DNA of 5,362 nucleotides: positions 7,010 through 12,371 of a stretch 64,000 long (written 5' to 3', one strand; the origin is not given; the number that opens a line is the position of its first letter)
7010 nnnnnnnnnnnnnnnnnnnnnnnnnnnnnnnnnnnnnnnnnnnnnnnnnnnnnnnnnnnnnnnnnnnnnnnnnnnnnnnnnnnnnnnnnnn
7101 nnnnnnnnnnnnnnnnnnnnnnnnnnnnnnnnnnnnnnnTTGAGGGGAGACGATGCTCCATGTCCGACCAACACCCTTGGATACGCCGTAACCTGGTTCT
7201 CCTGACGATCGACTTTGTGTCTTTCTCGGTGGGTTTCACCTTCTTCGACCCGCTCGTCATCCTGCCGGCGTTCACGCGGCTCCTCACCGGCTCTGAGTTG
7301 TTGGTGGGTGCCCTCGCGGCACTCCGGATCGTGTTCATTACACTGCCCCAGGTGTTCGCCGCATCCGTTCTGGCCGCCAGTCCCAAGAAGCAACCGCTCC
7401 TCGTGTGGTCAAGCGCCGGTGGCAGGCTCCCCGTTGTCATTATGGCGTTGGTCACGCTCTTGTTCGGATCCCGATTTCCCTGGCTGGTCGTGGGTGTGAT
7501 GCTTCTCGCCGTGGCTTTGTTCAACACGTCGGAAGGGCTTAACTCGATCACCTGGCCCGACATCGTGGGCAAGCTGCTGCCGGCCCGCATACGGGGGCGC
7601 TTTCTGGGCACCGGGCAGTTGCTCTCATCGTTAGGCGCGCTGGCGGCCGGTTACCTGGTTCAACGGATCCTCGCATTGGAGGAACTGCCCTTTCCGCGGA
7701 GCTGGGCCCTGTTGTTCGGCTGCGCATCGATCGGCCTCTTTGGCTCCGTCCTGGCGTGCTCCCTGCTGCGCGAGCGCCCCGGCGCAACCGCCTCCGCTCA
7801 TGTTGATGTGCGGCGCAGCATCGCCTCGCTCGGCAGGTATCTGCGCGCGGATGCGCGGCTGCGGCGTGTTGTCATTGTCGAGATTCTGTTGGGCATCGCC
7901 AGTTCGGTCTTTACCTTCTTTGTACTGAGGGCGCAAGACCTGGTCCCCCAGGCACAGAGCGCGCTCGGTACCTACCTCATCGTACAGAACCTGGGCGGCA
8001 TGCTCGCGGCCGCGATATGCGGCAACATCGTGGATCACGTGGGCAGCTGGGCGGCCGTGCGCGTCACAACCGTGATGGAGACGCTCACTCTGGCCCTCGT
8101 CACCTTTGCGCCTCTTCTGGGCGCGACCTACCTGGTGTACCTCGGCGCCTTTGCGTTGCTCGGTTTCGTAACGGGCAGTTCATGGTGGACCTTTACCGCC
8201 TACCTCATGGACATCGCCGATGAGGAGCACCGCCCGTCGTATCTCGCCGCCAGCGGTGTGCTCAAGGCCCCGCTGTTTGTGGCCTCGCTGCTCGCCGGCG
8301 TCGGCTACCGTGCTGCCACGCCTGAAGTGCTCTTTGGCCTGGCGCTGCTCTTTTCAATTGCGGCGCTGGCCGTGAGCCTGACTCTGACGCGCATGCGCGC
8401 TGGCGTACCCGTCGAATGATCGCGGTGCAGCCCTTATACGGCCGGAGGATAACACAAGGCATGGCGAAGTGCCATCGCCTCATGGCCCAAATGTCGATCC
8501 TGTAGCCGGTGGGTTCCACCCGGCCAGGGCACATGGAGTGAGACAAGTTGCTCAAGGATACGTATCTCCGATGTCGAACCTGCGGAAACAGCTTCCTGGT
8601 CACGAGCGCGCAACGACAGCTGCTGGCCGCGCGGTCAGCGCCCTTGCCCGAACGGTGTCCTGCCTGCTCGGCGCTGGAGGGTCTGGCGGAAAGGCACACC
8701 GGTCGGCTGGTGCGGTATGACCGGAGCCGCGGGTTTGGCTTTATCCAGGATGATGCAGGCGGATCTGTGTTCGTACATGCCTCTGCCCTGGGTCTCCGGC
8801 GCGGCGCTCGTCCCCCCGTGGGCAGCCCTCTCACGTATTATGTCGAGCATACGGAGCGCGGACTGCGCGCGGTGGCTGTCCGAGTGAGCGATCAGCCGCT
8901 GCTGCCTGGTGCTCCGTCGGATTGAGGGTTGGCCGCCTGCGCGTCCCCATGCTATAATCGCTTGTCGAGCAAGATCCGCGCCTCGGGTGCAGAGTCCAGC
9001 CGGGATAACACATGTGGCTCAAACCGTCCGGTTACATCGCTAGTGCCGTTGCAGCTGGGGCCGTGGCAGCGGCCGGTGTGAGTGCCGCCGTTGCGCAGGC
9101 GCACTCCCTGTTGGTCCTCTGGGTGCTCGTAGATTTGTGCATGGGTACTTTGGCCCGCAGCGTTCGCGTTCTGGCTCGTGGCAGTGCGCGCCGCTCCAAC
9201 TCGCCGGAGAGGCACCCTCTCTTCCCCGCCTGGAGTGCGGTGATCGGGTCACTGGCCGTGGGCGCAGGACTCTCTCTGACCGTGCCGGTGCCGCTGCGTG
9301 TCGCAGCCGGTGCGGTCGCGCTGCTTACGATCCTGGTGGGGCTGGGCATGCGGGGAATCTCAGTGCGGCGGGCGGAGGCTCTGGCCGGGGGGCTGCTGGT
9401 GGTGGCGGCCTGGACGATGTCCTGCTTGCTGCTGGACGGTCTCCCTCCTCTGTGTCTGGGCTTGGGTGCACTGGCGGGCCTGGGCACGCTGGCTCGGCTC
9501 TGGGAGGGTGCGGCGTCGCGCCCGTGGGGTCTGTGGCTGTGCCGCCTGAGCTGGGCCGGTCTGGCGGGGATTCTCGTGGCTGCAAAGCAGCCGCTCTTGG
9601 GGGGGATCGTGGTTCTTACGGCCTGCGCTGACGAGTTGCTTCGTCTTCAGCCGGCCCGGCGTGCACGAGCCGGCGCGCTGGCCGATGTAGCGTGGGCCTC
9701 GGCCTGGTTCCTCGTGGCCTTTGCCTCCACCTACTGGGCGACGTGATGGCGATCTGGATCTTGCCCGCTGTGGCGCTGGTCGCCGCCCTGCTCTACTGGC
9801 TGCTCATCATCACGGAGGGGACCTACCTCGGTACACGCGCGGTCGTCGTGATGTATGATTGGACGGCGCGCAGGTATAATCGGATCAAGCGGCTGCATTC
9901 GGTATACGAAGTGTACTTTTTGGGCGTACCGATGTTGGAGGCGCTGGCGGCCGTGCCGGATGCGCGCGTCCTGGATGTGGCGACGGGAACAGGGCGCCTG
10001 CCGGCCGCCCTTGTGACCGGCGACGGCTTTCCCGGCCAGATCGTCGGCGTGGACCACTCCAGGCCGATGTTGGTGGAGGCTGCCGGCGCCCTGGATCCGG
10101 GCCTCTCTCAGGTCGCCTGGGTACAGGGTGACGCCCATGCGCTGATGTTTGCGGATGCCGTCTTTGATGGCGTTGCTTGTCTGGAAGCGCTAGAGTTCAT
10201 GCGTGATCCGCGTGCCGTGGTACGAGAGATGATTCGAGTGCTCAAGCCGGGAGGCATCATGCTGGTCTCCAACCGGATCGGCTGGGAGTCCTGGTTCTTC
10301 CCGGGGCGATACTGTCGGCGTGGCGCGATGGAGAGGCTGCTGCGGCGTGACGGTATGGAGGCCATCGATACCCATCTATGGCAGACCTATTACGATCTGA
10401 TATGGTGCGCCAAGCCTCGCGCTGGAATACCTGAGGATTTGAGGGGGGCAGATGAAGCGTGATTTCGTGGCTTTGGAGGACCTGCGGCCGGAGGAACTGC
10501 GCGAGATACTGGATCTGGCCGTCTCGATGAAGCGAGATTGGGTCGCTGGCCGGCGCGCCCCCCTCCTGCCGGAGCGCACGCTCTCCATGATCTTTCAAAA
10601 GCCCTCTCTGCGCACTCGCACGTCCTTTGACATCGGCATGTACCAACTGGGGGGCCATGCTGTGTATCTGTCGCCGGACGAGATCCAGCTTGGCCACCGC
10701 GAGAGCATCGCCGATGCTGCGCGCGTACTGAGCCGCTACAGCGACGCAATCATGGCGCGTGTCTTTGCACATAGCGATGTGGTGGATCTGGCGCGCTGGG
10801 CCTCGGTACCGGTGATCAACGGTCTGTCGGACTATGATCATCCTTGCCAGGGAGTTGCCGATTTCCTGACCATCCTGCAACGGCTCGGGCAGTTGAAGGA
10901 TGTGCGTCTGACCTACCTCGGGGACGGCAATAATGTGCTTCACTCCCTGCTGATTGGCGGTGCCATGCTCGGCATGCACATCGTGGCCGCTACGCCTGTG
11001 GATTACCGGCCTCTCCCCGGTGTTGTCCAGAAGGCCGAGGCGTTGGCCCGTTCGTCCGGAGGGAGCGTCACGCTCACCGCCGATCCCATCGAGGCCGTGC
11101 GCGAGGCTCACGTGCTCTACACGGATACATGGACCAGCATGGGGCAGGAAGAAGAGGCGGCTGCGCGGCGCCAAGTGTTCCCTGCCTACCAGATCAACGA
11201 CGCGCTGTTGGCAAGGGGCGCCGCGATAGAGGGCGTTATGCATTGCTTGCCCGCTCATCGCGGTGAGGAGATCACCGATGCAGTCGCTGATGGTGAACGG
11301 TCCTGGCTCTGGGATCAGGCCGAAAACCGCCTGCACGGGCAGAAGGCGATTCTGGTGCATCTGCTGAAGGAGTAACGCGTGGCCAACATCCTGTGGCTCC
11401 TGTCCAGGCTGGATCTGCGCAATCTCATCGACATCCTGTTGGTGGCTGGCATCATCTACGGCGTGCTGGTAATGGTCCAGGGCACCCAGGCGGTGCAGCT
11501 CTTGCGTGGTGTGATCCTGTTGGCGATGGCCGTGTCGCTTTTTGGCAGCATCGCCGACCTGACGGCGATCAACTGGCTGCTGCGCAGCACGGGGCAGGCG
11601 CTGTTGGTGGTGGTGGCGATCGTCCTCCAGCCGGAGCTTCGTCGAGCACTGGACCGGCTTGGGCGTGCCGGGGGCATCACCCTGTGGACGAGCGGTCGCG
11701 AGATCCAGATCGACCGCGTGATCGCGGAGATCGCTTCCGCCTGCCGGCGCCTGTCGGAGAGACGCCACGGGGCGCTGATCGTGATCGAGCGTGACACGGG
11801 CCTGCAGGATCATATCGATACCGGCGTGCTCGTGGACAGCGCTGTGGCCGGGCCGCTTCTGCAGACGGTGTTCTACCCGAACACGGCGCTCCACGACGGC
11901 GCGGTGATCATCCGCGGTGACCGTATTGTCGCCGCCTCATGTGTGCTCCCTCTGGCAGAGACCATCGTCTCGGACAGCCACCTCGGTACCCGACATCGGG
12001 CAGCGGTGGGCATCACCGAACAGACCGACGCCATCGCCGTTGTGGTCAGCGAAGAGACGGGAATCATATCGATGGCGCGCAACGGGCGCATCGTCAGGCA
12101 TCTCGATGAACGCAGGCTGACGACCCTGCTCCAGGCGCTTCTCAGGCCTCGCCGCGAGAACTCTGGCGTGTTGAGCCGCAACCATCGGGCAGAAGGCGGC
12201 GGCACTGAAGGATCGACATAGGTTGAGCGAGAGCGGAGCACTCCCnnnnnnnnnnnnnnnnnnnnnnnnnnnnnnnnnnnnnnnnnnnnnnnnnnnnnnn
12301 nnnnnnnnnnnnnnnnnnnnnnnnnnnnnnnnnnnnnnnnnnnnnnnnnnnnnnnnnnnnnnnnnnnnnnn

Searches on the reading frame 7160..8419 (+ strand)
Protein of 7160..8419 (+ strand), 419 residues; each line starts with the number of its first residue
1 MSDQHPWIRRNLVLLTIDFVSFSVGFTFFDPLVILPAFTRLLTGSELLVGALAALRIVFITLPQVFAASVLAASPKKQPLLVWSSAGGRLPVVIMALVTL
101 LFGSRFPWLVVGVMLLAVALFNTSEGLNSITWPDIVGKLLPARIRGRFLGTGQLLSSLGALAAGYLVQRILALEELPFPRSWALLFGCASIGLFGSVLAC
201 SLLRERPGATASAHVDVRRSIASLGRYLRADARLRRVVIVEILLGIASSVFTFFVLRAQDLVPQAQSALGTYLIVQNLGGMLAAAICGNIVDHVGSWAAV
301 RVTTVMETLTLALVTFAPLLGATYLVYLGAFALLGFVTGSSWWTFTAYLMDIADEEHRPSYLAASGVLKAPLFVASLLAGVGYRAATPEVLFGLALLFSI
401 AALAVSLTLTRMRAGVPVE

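Call 9: search_protein_families(library=pfam, proteins=[window:7160-8419:+], max_evalue=0.00001)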
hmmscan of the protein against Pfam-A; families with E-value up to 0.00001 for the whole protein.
window:7160-8419:+ (419 aa): 1 family
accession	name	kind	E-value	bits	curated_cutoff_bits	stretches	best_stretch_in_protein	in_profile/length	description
PF07690.21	MFS_1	-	1.8e-10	40.7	33.4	1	19-367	3-337/347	Major Facilitator Superfamily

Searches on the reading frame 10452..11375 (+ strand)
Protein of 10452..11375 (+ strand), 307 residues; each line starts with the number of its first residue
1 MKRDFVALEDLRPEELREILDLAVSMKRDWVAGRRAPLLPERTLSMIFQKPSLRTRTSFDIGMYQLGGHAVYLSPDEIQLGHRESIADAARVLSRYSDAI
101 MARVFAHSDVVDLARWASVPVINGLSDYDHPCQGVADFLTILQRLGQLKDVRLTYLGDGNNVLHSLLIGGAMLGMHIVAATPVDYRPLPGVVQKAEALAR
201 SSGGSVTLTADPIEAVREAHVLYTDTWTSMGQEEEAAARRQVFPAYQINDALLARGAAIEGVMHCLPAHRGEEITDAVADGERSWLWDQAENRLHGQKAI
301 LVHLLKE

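Call 67: search_protein_families(library=pfam, proteins=[window:10452-11375:+], max_evalue=0.001)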
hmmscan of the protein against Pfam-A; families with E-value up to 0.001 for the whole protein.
window:10452-11375:+ (307 aa): 2 families
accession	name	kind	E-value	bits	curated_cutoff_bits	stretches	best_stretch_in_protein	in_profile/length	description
PF00185.30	OTCace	-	6e-51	173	29.4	1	149-303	1-156/157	Aspartate/ornithine carbamoyltransferase, Asp/Orn binding domain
PF02729.26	OTCace_N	-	1.9e-47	161.5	29.9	1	3-142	1-147/148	Aspartate/ornithine carbamoyltransferase, carbamoyl-P binding domain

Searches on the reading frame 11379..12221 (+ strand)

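Call 67: search_protein_families(library=pfam, proteins=[window:11379-12221:+], max_evalue=0.001)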
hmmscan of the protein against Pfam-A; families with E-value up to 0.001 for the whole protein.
window:11379-12221:+ (280 aa): 1 family
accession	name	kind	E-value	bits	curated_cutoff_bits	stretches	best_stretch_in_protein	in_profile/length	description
PF02457.21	DAC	-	5.2e-43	145.9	27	1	120-237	2-118/119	DisA bacterial checkpoint controller nucleotide-binding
